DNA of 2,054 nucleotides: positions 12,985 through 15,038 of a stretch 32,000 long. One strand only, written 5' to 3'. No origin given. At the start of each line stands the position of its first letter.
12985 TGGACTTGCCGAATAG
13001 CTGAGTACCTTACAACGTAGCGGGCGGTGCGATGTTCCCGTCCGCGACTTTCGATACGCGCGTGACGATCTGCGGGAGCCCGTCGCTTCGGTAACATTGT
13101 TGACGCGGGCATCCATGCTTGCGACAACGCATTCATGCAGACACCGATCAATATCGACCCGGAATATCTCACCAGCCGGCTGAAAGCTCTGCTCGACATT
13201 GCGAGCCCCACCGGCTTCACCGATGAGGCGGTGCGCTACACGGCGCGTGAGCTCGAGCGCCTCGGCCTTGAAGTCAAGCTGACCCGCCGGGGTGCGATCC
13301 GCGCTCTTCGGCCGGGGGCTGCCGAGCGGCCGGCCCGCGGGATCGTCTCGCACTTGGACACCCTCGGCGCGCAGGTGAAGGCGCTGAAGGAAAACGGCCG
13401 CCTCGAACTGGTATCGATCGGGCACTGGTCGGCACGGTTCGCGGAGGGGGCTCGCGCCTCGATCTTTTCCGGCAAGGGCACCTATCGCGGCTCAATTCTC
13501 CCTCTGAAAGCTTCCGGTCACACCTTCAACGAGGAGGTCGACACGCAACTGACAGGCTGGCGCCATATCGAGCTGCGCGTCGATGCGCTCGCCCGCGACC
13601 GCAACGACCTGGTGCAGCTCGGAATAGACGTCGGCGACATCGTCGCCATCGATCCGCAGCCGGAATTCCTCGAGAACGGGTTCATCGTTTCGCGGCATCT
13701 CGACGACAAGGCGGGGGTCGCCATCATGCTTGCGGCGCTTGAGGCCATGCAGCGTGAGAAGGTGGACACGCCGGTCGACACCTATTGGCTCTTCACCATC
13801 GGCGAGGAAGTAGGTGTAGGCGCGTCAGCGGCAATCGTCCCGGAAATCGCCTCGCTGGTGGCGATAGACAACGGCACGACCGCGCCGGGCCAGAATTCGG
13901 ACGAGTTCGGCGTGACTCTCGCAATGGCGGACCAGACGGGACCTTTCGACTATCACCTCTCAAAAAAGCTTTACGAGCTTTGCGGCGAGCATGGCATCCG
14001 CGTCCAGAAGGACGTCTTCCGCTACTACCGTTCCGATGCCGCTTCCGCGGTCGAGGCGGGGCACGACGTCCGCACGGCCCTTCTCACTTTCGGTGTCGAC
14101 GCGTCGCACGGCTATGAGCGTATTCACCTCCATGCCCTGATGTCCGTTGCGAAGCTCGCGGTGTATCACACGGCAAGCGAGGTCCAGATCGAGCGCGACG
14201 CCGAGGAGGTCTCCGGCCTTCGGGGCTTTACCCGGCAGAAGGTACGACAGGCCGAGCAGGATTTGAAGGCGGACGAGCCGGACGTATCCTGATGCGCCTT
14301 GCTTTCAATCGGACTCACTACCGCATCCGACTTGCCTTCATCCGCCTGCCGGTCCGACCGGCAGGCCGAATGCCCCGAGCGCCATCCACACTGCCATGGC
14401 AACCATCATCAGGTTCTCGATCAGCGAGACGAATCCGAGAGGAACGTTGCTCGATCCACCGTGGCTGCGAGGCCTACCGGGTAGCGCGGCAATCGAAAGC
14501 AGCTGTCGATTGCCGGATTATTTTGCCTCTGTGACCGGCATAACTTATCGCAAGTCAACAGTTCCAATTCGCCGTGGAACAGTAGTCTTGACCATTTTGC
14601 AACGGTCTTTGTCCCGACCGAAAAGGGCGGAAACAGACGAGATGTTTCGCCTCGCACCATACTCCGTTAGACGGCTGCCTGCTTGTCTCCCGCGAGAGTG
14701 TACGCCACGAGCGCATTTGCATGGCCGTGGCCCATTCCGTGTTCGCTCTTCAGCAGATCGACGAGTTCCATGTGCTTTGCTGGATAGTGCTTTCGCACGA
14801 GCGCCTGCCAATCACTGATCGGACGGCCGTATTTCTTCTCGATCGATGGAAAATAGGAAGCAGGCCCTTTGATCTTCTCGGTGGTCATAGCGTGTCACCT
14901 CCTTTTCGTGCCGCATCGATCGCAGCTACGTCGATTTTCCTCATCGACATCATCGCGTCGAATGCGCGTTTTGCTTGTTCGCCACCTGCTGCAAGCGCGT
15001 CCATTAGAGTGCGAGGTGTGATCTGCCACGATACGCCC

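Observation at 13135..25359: NAGGN 'trio' split by a peptide ABC importer and a GntR regulator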

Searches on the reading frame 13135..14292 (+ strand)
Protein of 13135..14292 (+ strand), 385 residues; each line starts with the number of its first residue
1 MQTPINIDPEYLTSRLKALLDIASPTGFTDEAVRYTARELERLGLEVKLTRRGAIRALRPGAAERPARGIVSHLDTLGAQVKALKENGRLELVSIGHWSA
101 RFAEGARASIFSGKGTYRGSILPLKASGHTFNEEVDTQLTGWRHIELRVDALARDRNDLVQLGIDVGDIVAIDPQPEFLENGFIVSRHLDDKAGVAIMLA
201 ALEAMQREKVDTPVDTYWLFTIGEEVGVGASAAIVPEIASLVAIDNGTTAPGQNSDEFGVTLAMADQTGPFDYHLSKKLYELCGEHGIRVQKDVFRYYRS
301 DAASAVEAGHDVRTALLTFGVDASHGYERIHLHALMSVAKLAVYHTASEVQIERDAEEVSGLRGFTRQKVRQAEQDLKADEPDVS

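Call 3: search_protein_families(library=ncbifam, proteins=[window:13135-14292:+])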
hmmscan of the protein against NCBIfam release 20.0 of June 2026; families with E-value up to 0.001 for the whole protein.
window:13135-14292:+ (385 aa): 9 families
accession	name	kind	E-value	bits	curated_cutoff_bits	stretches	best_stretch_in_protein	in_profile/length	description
TIGR03106.1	trio_M42_hydro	equivalog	3.2e-179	595.1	397.75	1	8-349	1-342/343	osmoprotectant NAGGN system M42 family peptidase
NF007421.0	PRK09961.1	equivalog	2.7e-17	62.7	412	1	31-330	21-313/345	aminopeptidase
NF040822.1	lys_aminopep_Arch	equivalog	3.3e-12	46.1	700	1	40-244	32-228/345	lysyl aminopeptidase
TIGR03107.1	glu_aminopep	equivalog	1.8e-11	43.5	469.7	1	15-294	3-286/350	glutamyl aminopeptidase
NF007367.0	PRK09864.1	equivalog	1.2e-09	37.4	569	1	64-244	52-225/356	aminopeptidase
NF003976.0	PRK05469.1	subfamily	8.8e-07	28.1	255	0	190-238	141-189/409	tripeptide aminopeptidase PepT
TIGR01883.1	PepT-like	hypoth_equivalog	8e-05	21.8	274.25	0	189-231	99-140/361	peptidase T-like protein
NF005602.0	PRK07338.1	equivalog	0.0007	18.3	357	0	190-240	131-181/409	hydrolase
TIGR03595.1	Obg_CgtA_exten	equivalog_domain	0.00082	19.2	37.65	0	29-54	29-54/70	Obg family GTPase CgtA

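Call 4: search_protein_families(library=pfam, proteins=[window:13135-14292:+])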
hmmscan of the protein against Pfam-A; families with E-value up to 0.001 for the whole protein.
window:13135-14292:+ (385 aa): 2 families
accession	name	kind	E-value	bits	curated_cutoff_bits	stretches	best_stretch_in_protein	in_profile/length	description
PF05343.19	Peptidase_M42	-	3.9e-74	249.8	23.2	1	53-341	1-292/292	M42 glutamyl aminopeptidase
PF01546.33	Peptidase_M20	-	2e-08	34.8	24.6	1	180-249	24-101/206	Peptidase family M20/M25/M40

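Call 73: search_dna_similar(query=window:13135-14292:+, collection=plasmids, mode=protein, max_rows=60, rows=spread, max_evalue=1e-50)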
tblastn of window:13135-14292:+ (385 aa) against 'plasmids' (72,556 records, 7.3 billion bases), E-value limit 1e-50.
Records with a match: 101; places in all: 101; records where one place covers at least 80% of the query: 101.
Best place of each record, by identity: >=99% 30; 95-99% 33; 90-95% 1; 80-90% 7; 60-80% 3; <60% 27.
By first word of the organism name: Sinorhizobium 64; Azospirillum 11; Klebsiella 5; Enterobacter 4; Shinella 3; Ensifer 2; Staphylococcus 2; Listeria 2; Peteryoungia 1; Haematobacter 1; and 6 more.
By predicted mobility (MOB-suite, as given by PLSDB): mobilizable 61; non-mobilizable 32; conjugative 8.
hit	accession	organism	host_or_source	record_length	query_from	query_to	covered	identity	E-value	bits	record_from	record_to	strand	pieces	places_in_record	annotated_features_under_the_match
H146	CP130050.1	Sinorhizobium meliloti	Medicago,Cell culture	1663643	1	385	100%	99.7%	0e+0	779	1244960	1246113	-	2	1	none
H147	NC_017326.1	Sinorhizobium meliloti SM11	-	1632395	1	385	100%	99.7%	0e+0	779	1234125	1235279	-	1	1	none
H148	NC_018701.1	Sinorhizobium meliloti Rm41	-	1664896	1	385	100%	99.7%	0e+0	779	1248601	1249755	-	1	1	none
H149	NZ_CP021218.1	Sinorhizobium meliloti RU11/001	-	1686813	1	385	100%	99.7%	0e+0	779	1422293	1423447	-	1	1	none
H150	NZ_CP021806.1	Sinorhizobium meliloti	Medicago truncatula,Single Cell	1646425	1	385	100%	99.7%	0e+0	779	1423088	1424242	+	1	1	none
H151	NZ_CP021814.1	Sinorhizobium meliloti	Medicago truncatula,Single Cell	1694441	1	385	100%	99.7%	0e+0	779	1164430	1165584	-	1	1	none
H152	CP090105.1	Sinorhizobium meliloti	Medicago,Cell culture,Plant nodule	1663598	1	385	100%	99.7%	0e+0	779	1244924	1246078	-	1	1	osmoprotectant NAGGN system M42 family peptidase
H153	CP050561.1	Sinorhizobium meliloti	Melilotus officinalis,cell culture,root ...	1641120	1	385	100%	99.7%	0e+0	779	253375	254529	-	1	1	osmoprotectant NAGGN system M42 family peptidase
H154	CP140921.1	Sinorhizobium meliloti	Medicago lupulina,whole organism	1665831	1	385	100%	99.7%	0e+0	779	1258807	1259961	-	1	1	osmoprotectant NAGGN system M42 family peptidase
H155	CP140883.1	Sinorhizobium meliloti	Medicago lupulina,whole organism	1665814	1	385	100%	99.7%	0e+0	779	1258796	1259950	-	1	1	osmoprotectant NAGGN system M42 family peptidase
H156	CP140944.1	Sinorhizobium meliloti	Medicago lupulina,whole organism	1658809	1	385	100%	99.7%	0e+0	779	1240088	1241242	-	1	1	osmoprotectant NAGGN system M42 family peptidase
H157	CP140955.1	Sinorhizobium meliloti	Medicago lupulina,whole organism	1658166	1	385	100%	99.7%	0e+0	779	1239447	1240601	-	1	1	osmoprotectant NAGGN system M42 family peptidase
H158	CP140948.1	Sinorhizobium meliloti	Medicago lupulina,whole organism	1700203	1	385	100%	99.7%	0e+0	779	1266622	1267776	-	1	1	osmoprotectant NAGGN system M42 family peptidase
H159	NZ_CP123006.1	Sinorhizobium meliloti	Medicago sativa,cell culture,nodules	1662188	1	385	100%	99.7%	0e+0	779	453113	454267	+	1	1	none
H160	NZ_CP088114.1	Sinorhizobium meliloti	cell culture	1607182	1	385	100%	99.5%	0e+0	778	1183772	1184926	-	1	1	none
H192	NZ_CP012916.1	Azospirillum brasilense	Digitaria eriantha,microbe,root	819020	7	374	96%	58.2%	2e-134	431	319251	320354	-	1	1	osmoprotectant NAGGN system M42 family peptidase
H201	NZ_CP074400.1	Agrobacterium salinitolerans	Cotton,tiaaue sample,root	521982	7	341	87%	48.7%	2e-91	307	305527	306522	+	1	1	osmoprotectant NAGGN system M42 family peptidase | FCD domain-containing protein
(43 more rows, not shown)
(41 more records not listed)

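Call 74: get_annotated_region(hit=H201, flank=10000)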
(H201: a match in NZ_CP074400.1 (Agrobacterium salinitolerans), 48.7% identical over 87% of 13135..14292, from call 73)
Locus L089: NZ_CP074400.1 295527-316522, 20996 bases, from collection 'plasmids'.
description: Agrobacterium salinitolerans strain DG3-1 plasmid pDG3-1g, complete sequence
organism: Agrobacterium salinitolerans (NCBI taxid 1183413)
taxonomy: Bacteria; Pseudomonadota; Alphaproteobacteria; Hyphomicrobiales; Rhizobiaceae; Agrobacterium; Agrobacterium salinitolerans
host: -; source: Cotton,tiaaue sample,root; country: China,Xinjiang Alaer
typing (MOB-suite, as given by PLSDB): conjugative; relaxase MOBQ; mating-pair formation MPF_T
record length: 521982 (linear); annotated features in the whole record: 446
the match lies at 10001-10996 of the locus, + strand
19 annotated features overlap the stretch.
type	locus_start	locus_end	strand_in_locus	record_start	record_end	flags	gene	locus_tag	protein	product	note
CDS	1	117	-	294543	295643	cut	-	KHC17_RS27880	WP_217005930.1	extracellular solute-binding protein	-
CDS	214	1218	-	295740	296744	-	-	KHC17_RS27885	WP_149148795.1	LysR family transcriptional regulator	-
CDS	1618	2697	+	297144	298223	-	-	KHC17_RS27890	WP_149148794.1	NAD/NADP octopine/nopaline dehydrogenase family protein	-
CDS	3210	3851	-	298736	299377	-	-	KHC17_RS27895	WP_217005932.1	DUF1028 domain-containing protein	-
CDS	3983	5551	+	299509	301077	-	-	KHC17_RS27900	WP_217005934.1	ABC transporter substrate-binding protein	-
CDS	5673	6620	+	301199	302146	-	-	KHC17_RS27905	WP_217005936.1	ABC transporter permease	GO:0055085 - transmembrane transport [Evidence IEA]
CDS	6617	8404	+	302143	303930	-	-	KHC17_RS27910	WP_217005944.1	dipeptide/oligopeptide/nickel ABC transporter permease/ATP-binding protein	-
CDS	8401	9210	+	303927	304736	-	-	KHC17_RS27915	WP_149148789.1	ATP-binding cassette domain-containing protein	-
CDS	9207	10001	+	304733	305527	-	-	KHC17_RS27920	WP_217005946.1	FCD domain-containing protein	-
CDS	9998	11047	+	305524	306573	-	-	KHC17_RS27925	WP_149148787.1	osmoprotectant NAGGN system M42 family peptidase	-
CDS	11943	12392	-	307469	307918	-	-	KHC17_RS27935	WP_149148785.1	type II 3-dehydroquinate dehydratase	-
CDS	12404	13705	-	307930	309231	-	-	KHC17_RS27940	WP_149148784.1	TRAP transporter large permease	GO:0008643 - carbohydrate transport [Evidence IEA]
CDS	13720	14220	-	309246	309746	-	-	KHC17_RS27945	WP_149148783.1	TRAP transporter small permease subunit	-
CDS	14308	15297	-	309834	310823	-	dctP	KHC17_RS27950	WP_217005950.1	TRAP transporter substrate-binding protein DctP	GO:0055085 - transmembrane transport [Evidence IEA]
CDS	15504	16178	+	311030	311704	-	-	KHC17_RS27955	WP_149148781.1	GntR family transcriptional regulator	-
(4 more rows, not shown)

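Call 75: get_annotated_region(hit=H192, flank=9000)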
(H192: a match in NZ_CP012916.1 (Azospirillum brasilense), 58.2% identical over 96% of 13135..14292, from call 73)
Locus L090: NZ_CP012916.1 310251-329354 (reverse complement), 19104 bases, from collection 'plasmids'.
description: Azospirillum brasilense strain Sp 7 plasmid ABSP7_p2, complete sequence
organism: Azospirillum brasilense (NCBI taxid 192)
taxonomy: Bacteria; Pseudomonadota; Alphaproteobacteria; Rhodospirillales; Azospirillaceae; Azospirillum; Azospirillum brasilense
host: -; source: Digitaria eriantha,microbe,root; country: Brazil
typing (MOB-suite, as given by PLSDB): non-mobilizable
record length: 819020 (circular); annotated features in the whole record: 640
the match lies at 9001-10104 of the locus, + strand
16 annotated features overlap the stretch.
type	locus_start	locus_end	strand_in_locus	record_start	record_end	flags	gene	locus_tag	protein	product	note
CDS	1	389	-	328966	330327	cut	-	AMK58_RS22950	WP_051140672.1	aspartate aminotransferase family protein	-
CDS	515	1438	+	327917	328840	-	-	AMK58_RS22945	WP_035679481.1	LysR family transcriptional regulator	GO:0006355 - regulation of DNA-templated transcription [Evidence IEA]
CDS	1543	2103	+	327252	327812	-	-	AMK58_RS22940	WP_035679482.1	hypothetical protein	-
CDS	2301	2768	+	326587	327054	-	-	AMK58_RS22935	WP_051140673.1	DUF4112 domain-containing protein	-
CDS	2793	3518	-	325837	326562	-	-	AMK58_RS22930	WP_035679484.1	pyridoxamine 5'-phosphate oxidase family protein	-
CDS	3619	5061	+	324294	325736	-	-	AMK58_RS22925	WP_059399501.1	PLP-dependent aminotransferase family protein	-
CDS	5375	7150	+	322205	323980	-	-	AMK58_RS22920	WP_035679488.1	N-acetylglutaminylglutamine amidotransferase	-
CDS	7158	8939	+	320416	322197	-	ngg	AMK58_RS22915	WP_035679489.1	N-acetylglutaminylglutamine synthetase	-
CDS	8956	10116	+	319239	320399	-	-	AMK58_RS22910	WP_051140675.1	osmoprotectant NAGGN system M42 family peptidase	-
CDS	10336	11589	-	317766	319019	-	-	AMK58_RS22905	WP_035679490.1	MFS transporter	GO:0055085 - transmembrane transport [Evidence IEA]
CDS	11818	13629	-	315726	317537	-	-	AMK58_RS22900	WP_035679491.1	carbon starvation protein A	-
CDS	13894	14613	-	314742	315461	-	btsR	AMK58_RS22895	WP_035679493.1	two-component system response regulator BtsR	-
CDS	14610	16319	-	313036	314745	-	-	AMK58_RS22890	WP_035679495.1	sensor histidine kinase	GO:0007165 - signal transduction [Evidence IEA]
CDS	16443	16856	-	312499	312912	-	-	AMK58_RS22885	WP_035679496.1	hypothetical protein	-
CDS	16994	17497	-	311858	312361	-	-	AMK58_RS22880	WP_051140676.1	septal ring lytic transglycosylase RlpA family protein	-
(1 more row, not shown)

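Call 77: search_solved_structures(query=window:13135-14292:+, max_evalue=1e-10, show_alignments=2)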
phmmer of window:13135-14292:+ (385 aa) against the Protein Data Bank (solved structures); distinct sequences matched with E-value up to 1e-10: 7.
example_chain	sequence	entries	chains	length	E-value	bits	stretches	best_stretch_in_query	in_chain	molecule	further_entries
2gre_A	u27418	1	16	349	1.1e-64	222.1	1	15-342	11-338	Deblocking aminopeptidase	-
1vho_A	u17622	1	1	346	6.9e-16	61.5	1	17-325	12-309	endoglucanase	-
4wwv_A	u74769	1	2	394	2.6e-15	59.7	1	15-260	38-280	Aminopeptidase from family M42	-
5ds0_A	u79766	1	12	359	1.6e-14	57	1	15-257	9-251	Peptidase M42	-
9qr6_A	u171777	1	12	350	7.6e-14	54.8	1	16-264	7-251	Putative aminopeptidase MJ0555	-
1vhe_A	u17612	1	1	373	2e-13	53.5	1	15-265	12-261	aminopeptidase/glucanase homolog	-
2fvg_A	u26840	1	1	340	2.2e-11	46.7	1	53-274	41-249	endoglucanase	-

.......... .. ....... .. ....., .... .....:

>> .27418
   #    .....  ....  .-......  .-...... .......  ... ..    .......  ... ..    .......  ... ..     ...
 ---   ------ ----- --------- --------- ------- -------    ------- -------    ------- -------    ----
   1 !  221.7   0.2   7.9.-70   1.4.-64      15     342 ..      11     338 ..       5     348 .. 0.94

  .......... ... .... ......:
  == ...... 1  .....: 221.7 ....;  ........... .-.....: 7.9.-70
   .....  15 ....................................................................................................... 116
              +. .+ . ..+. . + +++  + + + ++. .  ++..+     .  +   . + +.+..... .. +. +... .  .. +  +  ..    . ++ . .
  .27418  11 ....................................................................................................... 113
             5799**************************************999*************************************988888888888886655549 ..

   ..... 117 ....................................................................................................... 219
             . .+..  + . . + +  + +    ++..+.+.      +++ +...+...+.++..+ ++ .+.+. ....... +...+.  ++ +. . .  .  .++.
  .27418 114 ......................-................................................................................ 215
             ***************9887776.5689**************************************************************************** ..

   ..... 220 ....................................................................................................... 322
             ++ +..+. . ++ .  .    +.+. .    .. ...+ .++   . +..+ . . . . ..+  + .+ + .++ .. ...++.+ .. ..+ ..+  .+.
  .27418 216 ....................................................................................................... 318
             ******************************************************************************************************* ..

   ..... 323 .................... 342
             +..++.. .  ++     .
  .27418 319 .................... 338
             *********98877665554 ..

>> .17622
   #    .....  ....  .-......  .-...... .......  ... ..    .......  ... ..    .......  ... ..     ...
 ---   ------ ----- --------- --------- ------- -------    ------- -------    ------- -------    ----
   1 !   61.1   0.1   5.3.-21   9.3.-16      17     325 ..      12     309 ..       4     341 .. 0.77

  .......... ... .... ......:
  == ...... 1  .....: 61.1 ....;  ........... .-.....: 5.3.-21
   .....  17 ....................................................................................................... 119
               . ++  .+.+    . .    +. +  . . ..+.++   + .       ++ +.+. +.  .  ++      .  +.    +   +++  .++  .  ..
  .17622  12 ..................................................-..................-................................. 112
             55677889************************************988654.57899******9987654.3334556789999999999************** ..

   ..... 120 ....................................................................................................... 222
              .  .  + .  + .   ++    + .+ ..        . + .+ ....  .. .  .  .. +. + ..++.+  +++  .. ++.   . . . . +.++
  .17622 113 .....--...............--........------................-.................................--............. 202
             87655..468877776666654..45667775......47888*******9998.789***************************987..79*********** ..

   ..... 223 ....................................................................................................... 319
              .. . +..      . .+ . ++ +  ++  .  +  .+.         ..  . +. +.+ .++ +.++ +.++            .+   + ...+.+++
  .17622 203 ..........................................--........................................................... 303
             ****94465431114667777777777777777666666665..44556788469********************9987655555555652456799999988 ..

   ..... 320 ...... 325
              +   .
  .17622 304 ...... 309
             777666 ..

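Call 80: find_related_loci(query=A3, collection=metagenome_contigs, flank=10000)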
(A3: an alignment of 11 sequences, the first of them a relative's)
Query A3 (386 aa) in metagenome_contigs; peptide patterns used: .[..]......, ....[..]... (x = any residue, [..] = any of these).
599 stretches matched a pattern (row limit reached: there are more); 524 encode a relative of the query (tblastn E <= 1e-3); the best 80 are kept; 80 distinct loci.
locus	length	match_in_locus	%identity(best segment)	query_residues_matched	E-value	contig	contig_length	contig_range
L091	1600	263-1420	99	1-386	0e+0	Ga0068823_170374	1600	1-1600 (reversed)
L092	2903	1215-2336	80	13-386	0e+0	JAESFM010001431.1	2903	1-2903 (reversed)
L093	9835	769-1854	72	16-377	2e-180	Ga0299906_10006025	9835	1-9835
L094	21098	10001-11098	72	16-381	1e-178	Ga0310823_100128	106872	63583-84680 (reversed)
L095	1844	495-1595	68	13-379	0e+0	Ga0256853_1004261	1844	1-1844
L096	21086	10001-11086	69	16-377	2e-171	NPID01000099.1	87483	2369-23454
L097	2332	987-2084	66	13-378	5e-180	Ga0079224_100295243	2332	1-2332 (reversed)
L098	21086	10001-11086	67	16-377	2e-167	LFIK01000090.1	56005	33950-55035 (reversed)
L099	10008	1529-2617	65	16-378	2e-166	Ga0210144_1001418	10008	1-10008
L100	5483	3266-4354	66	16-378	8e-168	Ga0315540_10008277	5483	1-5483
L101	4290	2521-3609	67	16-378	1e-170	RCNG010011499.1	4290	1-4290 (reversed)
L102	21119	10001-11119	65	8-378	7e-165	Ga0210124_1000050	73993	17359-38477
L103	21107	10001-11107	63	11-378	8e-165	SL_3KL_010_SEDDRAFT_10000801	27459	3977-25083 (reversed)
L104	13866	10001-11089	68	16-378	1e-164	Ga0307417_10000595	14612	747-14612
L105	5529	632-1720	66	16-378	2e-166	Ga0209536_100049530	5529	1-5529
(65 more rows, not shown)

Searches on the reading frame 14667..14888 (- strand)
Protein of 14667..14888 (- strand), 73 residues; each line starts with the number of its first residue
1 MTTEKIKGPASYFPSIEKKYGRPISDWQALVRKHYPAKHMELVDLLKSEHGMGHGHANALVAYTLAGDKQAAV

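Call 98: search_protein_families(library=pfam, proteins=[window:14667-14888:-], max_evalue=0.001)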
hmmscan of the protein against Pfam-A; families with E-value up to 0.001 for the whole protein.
window:14667-14888:- (73 aa): 1 family
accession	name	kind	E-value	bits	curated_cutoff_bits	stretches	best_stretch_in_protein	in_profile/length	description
PF14117.11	DUF4287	-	1.8e-26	92.4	27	1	8-64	1-58/60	Domain of unknown function (DUF4287)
